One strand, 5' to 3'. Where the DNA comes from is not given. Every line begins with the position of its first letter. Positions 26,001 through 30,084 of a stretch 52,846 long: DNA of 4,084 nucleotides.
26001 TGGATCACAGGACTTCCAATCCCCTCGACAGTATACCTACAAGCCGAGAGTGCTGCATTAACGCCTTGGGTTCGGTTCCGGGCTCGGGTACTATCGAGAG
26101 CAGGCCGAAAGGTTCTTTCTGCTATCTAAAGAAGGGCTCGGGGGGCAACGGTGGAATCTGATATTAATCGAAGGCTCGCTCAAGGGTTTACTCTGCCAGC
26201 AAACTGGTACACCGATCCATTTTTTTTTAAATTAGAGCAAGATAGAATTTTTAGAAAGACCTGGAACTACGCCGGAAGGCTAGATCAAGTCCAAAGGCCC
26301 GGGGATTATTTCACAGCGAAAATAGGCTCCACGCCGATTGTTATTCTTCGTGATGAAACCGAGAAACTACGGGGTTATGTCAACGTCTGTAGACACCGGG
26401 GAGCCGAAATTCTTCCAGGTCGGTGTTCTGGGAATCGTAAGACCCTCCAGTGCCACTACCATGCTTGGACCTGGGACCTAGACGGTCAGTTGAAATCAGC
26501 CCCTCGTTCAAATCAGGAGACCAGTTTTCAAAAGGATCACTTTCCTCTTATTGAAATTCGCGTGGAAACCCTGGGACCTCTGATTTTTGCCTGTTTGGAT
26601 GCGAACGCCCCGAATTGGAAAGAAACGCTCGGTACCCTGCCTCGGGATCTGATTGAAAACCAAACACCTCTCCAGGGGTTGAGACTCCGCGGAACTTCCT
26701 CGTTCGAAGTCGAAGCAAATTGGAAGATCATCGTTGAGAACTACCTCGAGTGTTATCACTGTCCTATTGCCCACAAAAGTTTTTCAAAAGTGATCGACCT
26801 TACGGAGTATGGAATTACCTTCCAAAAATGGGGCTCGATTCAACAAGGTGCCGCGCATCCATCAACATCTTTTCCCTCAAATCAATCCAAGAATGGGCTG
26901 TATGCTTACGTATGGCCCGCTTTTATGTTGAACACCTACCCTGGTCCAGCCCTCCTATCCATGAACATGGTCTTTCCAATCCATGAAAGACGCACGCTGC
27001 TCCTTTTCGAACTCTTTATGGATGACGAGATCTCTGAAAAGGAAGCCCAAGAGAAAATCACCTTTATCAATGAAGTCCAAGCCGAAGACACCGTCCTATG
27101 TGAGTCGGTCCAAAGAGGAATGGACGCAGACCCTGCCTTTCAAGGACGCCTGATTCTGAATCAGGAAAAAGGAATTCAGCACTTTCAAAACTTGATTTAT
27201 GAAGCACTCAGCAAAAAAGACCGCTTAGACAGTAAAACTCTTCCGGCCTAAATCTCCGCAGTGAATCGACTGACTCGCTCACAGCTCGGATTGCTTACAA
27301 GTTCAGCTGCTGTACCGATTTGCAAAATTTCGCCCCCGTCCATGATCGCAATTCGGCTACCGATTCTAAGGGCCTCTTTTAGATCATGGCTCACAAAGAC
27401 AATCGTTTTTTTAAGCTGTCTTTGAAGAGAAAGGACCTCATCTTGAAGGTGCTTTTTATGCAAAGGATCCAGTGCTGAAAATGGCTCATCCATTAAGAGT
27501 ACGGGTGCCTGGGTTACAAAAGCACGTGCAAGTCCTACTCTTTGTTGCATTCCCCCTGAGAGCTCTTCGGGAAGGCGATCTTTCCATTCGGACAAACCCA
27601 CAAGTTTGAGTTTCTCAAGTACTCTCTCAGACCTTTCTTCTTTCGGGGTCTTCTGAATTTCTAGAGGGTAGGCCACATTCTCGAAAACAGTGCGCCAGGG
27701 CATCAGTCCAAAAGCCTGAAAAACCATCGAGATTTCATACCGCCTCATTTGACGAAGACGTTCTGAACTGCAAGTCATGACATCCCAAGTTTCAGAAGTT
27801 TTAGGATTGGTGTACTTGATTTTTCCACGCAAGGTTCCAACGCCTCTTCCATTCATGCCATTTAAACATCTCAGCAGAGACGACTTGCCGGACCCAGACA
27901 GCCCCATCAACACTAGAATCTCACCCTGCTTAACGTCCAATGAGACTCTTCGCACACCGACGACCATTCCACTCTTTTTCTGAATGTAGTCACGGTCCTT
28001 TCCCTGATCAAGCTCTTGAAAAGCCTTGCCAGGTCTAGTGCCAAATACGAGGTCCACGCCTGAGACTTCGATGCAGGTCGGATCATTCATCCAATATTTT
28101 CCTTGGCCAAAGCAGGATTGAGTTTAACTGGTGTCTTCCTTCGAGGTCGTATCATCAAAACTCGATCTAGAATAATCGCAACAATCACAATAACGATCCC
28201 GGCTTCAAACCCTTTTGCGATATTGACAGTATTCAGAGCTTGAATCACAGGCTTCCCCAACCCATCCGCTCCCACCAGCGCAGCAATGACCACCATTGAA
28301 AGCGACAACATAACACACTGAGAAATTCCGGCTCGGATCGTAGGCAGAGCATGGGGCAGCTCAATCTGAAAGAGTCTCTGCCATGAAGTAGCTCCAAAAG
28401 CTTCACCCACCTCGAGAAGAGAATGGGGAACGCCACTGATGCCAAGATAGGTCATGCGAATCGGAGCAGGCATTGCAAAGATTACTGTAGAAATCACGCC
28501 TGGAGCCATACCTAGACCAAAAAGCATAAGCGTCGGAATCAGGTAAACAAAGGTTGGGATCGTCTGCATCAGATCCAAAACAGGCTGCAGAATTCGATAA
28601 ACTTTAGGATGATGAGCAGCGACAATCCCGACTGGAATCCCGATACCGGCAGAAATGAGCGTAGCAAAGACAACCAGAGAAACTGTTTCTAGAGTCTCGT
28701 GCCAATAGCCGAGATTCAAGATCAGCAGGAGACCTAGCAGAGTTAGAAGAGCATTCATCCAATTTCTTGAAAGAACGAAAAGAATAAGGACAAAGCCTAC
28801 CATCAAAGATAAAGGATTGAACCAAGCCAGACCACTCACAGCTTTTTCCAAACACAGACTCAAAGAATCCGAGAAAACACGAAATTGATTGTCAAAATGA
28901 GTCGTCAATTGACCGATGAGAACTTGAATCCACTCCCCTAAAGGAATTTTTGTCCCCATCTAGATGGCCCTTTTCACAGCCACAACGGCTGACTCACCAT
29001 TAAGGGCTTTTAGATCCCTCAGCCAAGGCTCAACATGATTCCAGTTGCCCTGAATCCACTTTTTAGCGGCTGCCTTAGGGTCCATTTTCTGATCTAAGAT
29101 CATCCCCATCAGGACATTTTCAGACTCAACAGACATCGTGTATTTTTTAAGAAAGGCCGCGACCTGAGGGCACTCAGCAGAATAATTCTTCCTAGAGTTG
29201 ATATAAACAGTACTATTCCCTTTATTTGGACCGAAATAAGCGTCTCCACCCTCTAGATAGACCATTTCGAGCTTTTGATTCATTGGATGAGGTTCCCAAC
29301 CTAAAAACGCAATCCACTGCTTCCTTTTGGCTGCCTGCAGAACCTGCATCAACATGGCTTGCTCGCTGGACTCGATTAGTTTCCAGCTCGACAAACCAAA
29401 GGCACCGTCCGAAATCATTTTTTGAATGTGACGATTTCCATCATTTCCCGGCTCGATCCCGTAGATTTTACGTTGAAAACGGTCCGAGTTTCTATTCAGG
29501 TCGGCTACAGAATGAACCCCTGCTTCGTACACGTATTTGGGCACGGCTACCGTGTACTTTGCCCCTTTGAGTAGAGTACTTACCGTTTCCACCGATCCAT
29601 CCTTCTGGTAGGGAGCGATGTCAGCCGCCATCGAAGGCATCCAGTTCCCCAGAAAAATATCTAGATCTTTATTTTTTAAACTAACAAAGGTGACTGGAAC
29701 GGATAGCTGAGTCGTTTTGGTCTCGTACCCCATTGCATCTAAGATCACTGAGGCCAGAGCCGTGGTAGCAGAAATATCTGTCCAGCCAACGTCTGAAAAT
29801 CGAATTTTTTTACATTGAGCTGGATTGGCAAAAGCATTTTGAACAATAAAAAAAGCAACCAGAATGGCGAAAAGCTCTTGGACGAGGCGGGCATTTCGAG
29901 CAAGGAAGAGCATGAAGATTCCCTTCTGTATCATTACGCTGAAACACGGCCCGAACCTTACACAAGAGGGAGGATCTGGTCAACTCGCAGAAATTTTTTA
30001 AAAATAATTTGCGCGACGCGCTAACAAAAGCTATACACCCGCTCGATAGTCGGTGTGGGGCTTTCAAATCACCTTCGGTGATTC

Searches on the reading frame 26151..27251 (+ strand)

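Call 74: search_protein_families(library=pfam, proteins=[window:26151-27251:+], max_evalue=0.001)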
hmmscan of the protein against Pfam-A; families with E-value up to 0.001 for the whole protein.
window:26151-27251:+ (366 aa): 2 families
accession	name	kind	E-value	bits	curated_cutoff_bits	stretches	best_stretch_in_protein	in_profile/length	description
PF00848.25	Ring_hydroxyl_A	-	4e-24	86.1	24.9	1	178-353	5-206/208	Ring hydroxylating alpha subunit (catalytic domain)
PF00355.32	Rieske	-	1.2e-17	64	20.3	1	38-122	2-83/88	Rieske [2Fe-2S] domain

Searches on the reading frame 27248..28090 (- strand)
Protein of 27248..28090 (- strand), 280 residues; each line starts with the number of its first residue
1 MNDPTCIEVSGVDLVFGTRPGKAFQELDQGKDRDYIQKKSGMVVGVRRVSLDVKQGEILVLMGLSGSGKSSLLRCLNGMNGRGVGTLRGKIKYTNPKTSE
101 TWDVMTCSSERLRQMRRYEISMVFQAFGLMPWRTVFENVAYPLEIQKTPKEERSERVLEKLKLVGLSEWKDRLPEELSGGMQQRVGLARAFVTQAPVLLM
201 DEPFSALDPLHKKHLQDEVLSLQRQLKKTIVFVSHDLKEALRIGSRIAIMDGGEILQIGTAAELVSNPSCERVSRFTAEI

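Call 74: search_protein_families(library=pfam, proteins=[window:27248-28090:-], max_evalue=0.001)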
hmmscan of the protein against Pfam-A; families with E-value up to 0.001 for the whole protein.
window:27248-28090:- (280 aa): 5 families
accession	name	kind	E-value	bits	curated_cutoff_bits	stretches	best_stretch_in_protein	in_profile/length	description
PF00005.33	ABC_tran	-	8.3e-31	107.8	25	1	47-204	2-136/137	ABC transporter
PF13304.12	AAA_21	-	4.6e-08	33.9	27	0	172-237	233-300/304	AAA domain, putative AbiEii toxin, Type IV TA system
PF13191.12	AAA_16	-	1.3e-05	26.2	32.6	1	55-99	23-64/167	AAA ATPase domain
PF03193.22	RsgA_GTPase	-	0.00056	20.2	30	0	52-90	103-140/174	RsgA GTPase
PF09818.15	ABC_ATPase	-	0.00094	18.7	23.2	0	176-253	157-232/283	P-loop domain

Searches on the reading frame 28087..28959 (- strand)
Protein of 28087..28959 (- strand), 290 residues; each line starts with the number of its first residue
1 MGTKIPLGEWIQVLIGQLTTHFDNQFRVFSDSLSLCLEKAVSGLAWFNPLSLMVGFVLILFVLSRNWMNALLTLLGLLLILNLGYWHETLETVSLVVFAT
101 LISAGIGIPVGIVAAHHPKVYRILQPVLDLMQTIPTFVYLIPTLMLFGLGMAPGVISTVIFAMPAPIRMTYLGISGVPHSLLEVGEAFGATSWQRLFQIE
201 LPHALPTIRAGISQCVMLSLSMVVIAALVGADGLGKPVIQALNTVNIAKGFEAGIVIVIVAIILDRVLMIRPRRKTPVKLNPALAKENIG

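Call 74: search_protein_families(library=pfam, proteins=[window:28087-28959:-], max_evalue=0.001)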
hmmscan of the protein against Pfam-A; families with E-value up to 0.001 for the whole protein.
window:28087-28959:- (290 aa): 1 family
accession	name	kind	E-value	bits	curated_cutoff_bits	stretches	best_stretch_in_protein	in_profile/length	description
PF00528.27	BPD_transp_1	-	2.5e-27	96.2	26.4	1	107-264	1-167/184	Binding-protein-dependent transport system inner membrane component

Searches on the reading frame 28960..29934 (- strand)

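Call 74: search_protein_families(library=pfam, proteins=[window:28960-29934:-], max_evalue=0.001)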
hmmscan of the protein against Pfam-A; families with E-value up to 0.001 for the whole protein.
window:28960-29934:- (324 aa): 1 family
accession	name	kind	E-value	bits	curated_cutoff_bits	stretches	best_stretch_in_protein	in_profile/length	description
PF04069.17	OpuAC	-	2.6e-59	201.3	21.2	1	42-295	1-256/257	Substrate binding domain of ABC-type glycine betaine transport system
